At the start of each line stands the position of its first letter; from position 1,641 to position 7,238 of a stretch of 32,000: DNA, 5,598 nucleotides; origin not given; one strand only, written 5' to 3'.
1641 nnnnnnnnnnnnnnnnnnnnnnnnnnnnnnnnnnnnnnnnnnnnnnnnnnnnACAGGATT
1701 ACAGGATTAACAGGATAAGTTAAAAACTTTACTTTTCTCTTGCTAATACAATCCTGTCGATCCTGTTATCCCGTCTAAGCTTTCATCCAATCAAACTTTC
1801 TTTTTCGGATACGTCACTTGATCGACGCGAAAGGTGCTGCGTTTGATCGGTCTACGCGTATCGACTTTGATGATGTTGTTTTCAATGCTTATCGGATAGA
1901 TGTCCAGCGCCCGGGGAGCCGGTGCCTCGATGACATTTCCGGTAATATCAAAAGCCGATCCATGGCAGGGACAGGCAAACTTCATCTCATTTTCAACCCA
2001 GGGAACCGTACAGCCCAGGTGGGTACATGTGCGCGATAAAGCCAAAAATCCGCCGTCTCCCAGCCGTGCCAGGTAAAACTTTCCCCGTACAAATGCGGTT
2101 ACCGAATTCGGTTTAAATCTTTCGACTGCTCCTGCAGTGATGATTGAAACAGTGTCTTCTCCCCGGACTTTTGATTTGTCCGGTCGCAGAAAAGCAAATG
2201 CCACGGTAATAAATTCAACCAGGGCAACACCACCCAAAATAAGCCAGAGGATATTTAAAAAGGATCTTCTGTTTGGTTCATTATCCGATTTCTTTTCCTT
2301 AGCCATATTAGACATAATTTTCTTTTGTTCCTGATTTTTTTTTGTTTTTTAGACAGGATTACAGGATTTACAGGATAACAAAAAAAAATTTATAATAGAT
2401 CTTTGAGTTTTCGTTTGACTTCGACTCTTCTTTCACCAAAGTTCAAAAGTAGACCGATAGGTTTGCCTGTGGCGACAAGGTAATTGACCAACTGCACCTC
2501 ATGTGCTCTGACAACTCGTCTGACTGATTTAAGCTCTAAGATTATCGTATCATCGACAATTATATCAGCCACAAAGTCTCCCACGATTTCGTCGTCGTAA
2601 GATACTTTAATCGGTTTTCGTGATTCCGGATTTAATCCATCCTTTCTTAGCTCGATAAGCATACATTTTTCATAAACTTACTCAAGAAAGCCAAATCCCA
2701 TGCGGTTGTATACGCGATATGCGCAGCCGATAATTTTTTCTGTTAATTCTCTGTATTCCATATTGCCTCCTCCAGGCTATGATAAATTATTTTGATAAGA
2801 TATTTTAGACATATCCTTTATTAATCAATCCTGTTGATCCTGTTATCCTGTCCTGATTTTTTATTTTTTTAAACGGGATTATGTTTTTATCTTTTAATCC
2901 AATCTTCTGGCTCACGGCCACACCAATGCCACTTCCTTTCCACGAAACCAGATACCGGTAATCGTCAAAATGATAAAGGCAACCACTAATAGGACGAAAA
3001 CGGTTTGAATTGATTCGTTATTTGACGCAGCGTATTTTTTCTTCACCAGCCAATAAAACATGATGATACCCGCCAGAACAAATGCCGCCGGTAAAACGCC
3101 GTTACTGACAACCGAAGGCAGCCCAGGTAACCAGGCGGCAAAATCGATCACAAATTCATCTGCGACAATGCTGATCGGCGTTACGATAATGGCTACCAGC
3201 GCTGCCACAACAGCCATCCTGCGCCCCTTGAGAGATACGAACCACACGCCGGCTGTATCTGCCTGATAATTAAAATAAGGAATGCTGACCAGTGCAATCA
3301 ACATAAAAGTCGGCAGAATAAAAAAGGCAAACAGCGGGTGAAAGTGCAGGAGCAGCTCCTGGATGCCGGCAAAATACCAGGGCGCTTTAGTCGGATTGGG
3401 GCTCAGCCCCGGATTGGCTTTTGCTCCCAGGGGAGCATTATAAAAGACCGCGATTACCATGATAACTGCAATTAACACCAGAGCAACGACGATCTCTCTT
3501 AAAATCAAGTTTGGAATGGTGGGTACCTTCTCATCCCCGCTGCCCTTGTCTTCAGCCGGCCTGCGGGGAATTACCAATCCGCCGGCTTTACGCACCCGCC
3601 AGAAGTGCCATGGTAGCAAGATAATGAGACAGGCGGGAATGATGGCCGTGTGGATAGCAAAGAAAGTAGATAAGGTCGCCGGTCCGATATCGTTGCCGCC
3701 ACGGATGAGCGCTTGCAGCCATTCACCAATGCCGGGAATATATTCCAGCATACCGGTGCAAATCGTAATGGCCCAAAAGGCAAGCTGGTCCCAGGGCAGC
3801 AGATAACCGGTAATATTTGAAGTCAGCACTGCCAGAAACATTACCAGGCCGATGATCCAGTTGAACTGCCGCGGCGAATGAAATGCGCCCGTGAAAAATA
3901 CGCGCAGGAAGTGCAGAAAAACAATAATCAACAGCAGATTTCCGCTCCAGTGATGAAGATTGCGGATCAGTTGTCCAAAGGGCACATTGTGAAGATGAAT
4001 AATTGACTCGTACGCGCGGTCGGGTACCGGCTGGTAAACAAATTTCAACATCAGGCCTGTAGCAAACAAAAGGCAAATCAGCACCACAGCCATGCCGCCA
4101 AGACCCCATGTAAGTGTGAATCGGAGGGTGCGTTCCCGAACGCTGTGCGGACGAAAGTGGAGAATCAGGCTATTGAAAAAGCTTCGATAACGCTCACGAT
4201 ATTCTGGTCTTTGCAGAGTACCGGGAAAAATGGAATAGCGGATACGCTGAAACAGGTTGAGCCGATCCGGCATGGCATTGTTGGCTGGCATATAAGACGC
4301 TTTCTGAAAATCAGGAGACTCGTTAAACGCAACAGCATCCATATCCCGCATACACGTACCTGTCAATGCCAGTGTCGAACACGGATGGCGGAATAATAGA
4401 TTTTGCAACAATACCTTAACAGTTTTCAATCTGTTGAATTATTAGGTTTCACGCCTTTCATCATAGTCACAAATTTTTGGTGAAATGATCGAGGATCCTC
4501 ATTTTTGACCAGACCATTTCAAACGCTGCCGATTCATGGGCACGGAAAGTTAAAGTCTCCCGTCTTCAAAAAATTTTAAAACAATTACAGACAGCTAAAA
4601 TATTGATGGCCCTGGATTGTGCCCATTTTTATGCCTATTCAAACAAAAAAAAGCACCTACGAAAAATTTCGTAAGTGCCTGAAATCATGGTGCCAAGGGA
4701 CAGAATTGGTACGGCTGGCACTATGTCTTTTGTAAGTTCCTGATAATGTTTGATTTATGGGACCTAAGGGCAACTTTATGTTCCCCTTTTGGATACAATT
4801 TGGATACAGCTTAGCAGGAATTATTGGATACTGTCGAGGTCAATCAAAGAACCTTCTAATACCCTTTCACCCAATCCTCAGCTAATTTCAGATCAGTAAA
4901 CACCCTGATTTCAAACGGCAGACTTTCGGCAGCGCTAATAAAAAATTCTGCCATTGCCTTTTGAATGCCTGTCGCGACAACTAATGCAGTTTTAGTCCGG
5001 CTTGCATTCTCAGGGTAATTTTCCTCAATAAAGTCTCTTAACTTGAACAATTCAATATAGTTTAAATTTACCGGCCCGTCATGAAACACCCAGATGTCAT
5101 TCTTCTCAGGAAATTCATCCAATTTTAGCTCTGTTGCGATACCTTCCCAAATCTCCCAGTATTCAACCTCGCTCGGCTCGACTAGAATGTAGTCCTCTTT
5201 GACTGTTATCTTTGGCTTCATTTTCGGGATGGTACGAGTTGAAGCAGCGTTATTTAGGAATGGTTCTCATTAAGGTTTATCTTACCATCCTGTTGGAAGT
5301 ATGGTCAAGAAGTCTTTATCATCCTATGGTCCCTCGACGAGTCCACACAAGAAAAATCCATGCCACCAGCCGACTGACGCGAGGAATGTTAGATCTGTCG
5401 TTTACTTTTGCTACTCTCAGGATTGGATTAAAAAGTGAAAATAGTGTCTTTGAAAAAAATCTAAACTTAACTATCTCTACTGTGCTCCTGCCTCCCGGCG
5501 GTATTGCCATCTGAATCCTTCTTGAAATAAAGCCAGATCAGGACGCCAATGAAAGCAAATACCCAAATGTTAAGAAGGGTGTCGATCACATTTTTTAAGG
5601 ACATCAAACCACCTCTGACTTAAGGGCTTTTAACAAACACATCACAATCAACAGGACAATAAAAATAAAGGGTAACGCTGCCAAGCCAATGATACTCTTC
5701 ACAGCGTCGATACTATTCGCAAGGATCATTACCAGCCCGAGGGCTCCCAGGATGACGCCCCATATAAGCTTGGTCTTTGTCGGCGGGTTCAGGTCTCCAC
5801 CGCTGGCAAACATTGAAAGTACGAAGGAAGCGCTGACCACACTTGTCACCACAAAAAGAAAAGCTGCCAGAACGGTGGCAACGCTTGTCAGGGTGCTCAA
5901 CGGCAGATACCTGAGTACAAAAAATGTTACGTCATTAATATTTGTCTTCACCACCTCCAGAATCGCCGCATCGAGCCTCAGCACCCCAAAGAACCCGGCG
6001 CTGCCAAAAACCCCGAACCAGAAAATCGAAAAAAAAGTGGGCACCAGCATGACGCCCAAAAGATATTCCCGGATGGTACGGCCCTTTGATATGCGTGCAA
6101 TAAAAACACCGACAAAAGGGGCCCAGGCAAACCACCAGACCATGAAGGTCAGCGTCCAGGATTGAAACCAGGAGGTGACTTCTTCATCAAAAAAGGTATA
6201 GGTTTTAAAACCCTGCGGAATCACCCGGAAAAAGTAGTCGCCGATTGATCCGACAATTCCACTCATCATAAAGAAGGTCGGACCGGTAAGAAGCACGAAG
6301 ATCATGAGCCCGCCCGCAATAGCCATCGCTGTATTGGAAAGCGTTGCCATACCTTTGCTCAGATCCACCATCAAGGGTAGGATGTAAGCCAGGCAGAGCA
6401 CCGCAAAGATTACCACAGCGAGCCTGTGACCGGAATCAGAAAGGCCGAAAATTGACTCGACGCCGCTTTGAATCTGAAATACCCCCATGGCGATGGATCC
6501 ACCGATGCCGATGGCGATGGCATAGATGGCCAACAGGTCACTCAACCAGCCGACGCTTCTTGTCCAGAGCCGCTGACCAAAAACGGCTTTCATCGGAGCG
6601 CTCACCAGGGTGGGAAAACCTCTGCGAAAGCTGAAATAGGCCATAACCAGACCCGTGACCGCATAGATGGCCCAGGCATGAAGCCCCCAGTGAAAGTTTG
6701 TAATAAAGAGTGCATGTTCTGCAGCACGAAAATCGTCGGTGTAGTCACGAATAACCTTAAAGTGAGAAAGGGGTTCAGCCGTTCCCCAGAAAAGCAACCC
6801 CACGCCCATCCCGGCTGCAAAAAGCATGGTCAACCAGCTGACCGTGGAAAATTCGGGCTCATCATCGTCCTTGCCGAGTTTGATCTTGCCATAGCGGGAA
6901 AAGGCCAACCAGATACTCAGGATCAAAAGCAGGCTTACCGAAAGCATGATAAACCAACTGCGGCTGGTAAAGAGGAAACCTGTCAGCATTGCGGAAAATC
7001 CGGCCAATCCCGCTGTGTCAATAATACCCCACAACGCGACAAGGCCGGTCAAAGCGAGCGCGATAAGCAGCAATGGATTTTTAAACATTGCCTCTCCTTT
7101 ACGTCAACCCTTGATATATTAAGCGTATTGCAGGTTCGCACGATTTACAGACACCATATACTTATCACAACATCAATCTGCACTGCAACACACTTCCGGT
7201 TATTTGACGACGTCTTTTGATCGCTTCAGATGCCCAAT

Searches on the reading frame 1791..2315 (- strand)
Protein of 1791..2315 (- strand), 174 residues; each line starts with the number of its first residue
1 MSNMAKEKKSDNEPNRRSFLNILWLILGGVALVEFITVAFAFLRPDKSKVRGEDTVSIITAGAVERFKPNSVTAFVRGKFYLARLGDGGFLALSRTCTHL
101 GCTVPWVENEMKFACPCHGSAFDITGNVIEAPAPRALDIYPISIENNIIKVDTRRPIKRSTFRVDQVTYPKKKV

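Call 5: search_protein_families(library=pfam, proteins=[window:1791-2315:-], max_evalue=0.001)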
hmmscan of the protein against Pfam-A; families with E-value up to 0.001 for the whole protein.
window:1791-2315:- (174 aa): 1 family
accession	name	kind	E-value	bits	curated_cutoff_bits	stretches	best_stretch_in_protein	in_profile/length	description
PF00355.32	Rieske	-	5.4e-13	49.1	20.3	1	66-141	10-88/88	Rieske [2Fe-2S] domain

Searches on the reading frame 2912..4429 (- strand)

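Call 5: search_protein_families(library=pfam, proteins=[window:2912-4429:-], max_evalue=0.001)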
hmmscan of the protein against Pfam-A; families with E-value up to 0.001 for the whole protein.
window:2912-4429:- (505 aa): 4 families
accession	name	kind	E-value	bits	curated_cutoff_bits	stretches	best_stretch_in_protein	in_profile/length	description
PF00033.24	Cytochrome_B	-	4.8e-43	147.6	27.2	1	105-282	11-188/189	Cytochrome b/b6/petB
PF13631.11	Cytochrom_B_N_2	-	5.1e-39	134.4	27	1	165-332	2-164/169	Cytochrome b(N-terminal)/b6/petB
PF01292.26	Ni_hydr_CYTB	-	2.8e-05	24.4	30.1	1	87-184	82-169/179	Prokaryotic cytochrome b561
PF14358.11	DUF4405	-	0.00014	22.8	26.7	1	113-174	5-62/66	Domain of unknown function (DUF4405)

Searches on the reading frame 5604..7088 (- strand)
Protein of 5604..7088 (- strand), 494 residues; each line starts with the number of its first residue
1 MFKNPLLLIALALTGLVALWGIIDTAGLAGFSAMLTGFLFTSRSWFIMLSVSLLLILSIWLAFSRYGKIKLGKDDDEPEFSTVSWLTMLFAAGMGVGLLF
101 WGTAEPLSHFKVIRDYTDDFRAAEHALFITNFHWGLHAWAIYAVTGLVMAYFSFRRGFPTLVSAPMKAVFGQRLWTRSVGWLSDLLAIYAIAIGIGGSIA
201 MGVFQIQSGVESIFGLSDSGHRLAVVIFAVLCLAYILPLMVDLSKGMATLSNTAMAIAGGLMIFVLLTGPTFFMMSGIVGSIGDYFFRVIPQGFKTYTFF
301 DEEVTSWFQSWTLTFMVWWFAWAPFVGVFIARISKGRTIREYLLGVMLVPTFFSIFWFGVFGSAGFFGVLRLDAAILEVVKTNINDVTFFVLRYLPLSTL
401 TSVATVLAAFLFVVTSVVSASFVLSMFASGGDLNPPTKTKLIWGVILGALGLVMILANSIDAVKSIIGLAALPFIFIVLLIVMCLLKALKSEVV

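Call 5: search_protein_families(library=pfam, proteins=[window:5604-7088:-], max_evalue=0.001)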
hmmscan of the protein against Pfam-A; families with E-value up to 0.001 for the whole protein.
window:5604-7088:- (494 aa): 1 family
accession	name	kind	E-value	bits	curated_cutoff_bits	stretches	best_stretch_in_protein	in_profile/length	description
PF02028.23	BCCT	-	1.2e-147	492.8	27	1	7-492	2-485/485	BCCT, betaine/carnitine/choline family transporter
